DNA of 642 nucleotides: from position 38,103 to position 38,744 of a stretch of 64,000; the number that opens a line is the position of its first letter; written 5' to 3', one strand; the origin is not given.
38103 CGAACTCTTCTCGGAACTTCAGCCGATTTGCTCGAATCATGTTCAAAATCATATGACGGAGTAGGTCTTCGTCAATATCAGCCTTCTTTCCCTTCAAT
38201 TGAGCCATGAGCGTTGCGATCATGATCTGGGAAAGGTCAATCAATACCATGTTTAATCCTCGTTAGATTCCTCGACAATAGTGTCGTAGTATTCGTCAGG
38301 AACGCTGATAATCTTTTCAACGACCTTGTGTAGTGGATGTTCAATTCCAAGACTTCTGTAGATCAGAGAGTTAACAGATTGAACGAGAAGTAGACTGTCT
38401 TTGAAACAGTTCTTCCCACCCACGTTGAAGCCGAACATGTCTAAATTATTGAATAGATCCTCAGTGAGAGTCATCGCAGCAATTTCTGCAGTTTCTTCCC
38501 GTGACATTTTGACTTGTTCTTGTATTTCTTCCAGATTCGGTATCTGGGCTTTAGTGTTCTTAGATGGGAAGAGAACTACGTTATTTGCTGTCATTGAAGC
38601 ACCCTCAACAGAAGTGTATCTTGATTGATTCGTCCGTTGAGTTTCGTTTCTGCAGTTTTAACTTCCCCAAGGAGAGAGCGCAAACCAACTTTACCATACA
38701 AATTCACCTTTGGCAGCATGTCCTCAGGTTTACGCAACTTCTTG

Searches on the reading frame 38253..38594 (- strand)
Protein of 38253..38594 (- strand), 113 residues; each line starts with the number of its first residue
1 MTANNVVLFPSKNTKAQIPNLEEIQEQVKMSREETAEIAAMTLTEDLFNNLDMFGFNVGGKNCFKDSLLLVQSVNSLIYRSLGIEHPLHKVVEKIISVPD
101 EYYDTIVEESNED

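Call 33: search_protein_families(library=phrogs, proteins=[window:38253-38594:-], max_evalue=0.001)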
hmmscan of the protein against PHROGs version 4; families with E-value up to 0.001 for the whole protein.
window:38253-38594:- (113 aa): 1 family
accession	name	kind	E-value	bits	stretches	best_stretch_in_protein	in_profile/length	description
phrog_23114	-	unknown function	0.00065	20.8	1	26-98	33-106/120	-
